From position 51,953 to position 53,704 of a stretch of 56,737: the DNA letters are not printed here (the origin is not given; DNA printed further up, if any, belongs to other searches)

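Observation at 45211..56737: Candidate uncharacterised glycoside/pentofuranoside catabolic system bracketed by two GntR regulators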

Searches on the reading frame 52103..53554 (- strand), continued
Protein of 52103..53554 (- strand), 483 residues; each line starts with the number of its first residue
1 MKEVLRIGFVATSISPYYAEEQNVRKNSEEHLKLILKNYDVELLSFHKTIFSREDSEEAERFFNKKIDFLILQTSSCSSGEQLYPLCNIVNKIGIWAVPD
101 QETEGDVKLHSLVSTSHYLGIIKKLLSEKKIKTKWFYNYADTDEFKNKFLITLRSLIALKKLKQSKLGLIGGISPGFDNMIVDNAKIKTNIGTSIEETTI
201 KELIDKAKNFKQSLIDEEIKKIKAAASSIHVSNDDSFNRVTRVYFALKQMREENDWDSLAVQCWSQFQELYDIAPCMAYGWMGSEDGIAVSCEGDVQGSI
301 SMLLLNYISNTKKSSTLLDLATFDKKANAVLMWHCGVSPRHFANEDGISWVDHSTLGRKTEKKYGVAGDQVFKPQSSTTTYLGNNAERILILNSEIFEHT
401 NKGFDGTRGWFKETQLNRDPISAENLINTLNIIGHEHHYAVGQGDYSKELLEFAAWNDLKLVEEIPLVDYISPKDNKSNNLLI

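Call 43: search_solved_structures(query=L001:6071-7177:-, max_evalue=0.01, show_alignments=1)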
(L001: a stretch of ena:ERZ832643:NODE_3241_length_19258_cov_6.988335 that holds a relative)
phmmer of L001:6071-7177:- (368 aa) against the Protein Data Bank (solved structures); distinct sequences matched with E-value up to 0.01: 8.
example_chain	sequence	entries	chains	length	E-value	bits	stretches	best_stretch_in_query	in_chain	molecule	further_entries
4kpn_A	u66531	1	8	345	3.2e-09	39.7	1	161-283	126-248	Nucleoside N-ribohydrolase 1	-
4kpo_A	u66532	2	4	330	1.1e-08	37.9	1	158-282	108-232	Nucleoside N-ribohydrolase 3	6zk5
6ba1_A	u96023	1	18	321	7.4e-08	35.2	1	164-281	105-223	Inosine-uridine preferring nucleoside hydrolase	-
6zk1_A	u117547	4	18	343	2.4e-07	33.5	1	163-284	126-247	Pyrimidine-specific ribonucleoside hydrolase rihA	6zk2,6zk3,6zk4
3b9x_A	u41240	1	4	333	1.8e-06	30.6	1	161-322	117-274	Pyrimidine-specific ribonucleoside hydrolase rihB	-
3mkm_A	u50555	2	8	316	1.9e-06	30.5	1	161-322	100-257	Putative uncharacterized protein YeiK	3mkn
1q8f_A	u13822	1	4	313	2.4e-06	30.2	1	161-322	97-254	Pyrimidine nucleoside hydrolase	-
3t8i_A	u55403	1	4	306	0.0081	18.6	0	181-272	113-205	Purine nucleosidase, (IunH-2)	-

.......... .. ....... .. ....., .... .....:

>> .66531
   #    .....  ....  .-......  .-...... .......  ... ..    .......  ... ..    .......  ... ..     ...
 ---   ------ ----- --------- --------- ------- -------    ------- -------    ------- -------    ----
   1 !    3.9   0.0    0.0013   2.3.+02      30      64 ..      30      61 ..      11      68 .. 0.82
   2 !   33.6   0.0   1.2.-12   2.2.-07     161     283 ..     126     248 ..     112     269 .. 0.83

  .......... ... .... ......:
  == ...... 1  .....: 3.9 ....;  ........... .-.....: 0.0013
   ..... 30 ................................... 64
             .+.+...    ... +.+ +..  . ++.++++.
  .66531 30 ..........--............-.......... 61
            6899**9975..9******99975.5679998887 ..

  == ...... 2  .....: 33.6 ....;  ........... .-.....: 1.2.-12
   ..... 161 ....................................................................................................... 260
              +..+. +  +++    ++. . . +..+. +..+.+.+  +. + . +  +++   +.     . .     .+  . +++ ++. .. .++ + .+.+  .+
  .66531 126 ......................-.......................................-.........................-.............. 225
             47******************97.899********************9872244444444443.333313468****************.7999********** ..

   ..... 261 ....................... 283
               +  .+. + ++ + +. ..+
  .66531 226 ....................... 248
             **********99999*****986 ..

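Call 47: find_homologous_proteins(query=L025:10001-11407:+, max_evalue=1e-30)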
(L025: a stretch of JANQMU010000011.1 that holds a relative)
Query L025:10001-11407:+ (469 aa): 494 proteins with E <= 1e-30 among 8000 candidates; the best 120 are listed.
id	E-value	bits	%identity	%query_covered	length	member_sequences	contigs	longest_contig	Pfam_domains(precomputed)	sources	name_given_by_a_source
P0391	0.0e+0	1017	94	100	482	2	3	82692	-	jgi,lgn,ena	-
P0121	2.2e-277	938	85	100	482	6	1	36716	-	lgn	-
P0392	1.4e-273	926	84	100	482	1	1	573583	-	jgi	jgi:L-fucose isomerase-like protein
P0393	3.4e-271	918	85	100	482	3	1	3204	-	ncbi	-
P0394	6.0e-268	907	82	100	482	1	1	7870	-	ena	-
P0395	1.4e-266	903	82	100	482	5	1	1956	-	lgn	-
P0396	2.2e-266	902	82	100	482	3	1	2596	-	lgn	-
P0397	6.6e-258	874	79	100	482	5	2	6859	-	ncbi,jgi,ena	-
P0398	9.9e-247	837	76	100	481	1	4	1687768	-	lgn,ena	-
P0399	2.1e-246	836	77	100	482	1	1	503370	-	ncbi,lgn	-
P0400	6.8e-234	795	72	100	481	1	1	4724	-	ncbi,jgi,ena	jgi:L-fucose isomerase-like protein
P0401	1.2e-233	794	70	100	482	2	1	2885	-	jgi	jgi:L-fucose isomerase-like protein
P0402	7.1e-233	792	70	100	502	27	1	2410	-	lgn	-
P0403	1.3e-231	787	72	100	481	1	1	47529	PF24856.2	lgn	-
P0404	4.0e-231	786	69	100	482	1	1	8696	-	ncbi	-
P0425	1.1e-194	666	59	100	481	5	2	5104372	-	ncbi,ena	-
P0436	3.1e-193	661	58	100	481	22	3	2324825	-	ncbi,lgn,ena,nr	ncbi:MAG: hypothetical protein OXH85_02255 [Truepera sp.]|nr:hypothetical protein [Truepera sp.]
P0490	2.0e-183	629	56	100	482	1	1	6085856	-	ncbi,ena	-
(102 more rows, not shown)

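Call 48: find_encoding_contigs(protein=P0425, flank=10000, max_places=1)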
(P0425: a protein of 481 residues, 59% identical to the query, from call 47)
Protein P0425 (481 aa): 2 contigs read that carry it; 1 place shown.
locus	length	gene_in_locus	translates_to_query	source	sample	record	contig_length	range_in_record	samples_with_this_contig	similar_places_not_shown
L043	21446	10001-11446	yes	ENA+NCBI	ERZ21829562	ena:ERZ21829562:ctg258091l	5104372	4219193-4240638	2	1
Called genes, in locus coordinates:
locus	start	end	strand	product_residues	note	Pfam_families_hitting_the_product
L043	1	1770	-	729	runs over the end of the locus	PF13555:AAA_29 (faint), PF00005:ABC_tran, PF02463:SMC_N (faint), PF13401:AAA_22 (faint), PF13304:AAA_21 (weak), PF08352:oligo_HPY, PF00005:ABC_tran, PF08352:oligo_HPY, +2 more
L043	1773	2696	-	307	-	PF00528:BPD_transp_1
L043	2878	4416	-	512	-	PF00496:SBP_bac_5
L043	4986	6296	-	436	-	PF00496:SBP_bac_5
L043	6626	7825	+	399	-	PF00108:Thiolase_N, PF22691:Thiolase_C_1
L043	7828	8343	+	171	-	PF12172:zf-ChsH2 (weak), PF01796:OB_ChsH2_C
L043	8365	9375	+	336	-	PF02733:Dak1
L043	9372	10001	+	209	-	PF02734:Dak2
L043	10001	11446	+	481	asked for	-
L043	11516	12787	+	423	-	PF01547:SBP_bac_1 (weak), PF13416:SBP_bac_8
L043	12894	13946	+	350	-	PF00005:ABC_tran, PF13304:AAA_21 (faint), PF08402:TOBE_2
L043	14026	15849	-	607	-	PF00664:ABC_membrane, PF00005:ABC_tran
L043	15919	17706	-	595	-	PF00664:ABC_membrane, PF00005:ABC_tran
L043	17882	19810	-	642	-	PF07944:Beta-AFase-like_GH127_cat, PF20736:Glyco_hydro127M, PF20737:Glyco_hydro127C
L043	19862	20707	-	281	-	PF00528:BPD_transp_1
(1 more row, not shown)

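Call 49: find_encoding_contigs(protein=P0436, flank=10000, max_places=1)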
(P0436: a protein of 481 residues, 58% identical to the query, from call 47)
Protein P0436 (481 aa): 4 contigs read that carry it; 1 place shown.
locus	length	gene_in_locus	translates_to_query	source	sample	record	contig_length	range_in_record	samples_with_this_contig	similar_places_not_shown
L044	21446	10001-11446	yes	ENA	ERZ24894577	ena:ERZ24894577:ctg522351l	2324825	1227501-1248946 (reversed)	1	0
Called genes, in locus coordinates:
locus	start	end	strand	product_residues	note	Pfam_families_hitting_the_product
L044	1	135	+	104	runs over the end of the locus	PF05015:HigB-like_toxin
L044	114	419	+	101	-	PF12844:HTH_19 (weak), PF13560:HTH_31 (weak), PF01381:HTH_3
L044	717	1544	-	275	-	PF00106:adh_short, PF01370:Epimerase (weak), PF08659:KR, PF13460:NAD_binding_10 (weak), PF13561:adh_short_C2, PF08643:DUF1776 (faint)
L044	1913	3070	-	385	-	PF13439:Glyco_transf_4, PF13579:Glyco_trans_4_4, PF20706:GT4-conflict (weak), PF00534:Glycos_transf_1, PF13692:Glyco_trans_1_4, PF13524:Glyco_trans_1_2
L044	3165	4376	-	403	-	PF01370:Epimerase, PF16363:GDP_Man_Dehyd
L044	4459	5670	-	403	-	PF13506:Glyco_transf_21, PF00535:Glycos_transf_2, PF13641:Glyco_tranf_2_3, PF13632:Glyco_trans_2_3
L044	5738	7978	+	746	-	PF00270:DEAD, PF00271:Helicase_C, PF09369:MZB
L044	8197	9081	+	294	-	-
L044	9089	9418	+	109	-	-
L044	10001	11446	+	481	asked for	-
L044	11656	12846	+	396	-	PF00067:p450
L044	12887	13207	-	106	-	-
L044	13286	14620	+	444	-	PF01425:Amidase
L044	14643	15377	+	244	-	PF02754:CCG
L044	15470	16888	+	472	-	PF02589:LUD_dom, PF13187:Fer4_9 (faint), PF12838:Fer4_7 (weak), PF13183:Fer4_8, PF13237:Fer4_10 (faint), PF13534:Fer4_17 (weak), PF11870:LutB_C (weak)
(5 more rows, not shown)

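Call 50: find_encoding_contigs(protein=P0490, flank=10000, max_places=1)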
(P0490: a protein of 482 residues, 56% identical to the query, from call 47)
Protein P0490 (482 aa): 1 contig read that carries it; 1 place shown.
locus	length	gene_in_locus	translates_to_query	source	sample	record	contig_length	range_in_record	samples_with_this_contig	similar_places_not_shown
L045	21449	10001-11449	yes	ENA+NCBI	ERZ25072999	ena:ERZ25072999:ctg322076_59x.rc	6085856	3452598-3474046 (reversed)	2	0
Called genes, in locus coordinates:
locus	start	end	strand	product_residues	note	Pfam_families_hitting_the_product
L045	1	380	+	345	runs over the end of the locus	PF00005:ABC_tran, PF13304:AAA_21 (faint), PF08402:TOBE_2 (weak)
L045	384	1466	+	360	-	PF03747:ADP_ribosyl_GH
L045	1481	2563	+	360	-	PF01156:IU_nuc_hydro, PF07632:Sde182_NH-like (faint)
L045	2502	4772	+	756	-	PF02449:Glyco_hydro_42, PF08532:Glyco_hydro_42M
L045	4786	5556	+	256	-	PF01048:PNP_UDP_1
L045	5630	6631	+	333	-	PF01791:DeoC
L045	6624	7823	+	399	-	PF00108:Thiolase_N, PF22691:Thiolase_C_1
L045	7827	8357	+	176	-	PF12172:zf-ChsH2, PF01796:OB_ChsH2_C (weak)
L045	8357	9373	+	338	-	PF02733:Dak1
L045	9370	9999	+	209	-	PF02734:Dak2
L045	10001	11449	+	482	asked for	-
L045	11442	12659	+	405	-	PF02515:CoA_transf_3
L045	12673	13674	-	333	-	PF03601:Cons_hypoth698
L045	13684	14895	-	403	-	PF01408:GFO_IDH_MocA, PF02894:GFO_IDH_MocA_C, PF22725:GFO_IDH_MocA_C3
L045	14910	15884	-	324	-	PF00248:Aldo_ket_red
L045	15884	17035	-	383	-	PF00296:Bac_luciferase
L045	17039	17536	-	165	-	PF01613:Flavin_Reduct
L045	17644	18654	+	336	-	PF00356:LacI, PF00532:Peripla_BP_1, PF13407:Peripla_BP_4, PF13377:Peripla_BP_3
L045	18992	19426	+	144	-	PF01726:LexA_DNA_bind (weak)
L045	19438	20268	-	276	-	-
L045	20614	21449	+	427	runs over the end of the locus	PF01547:SBP_bac_1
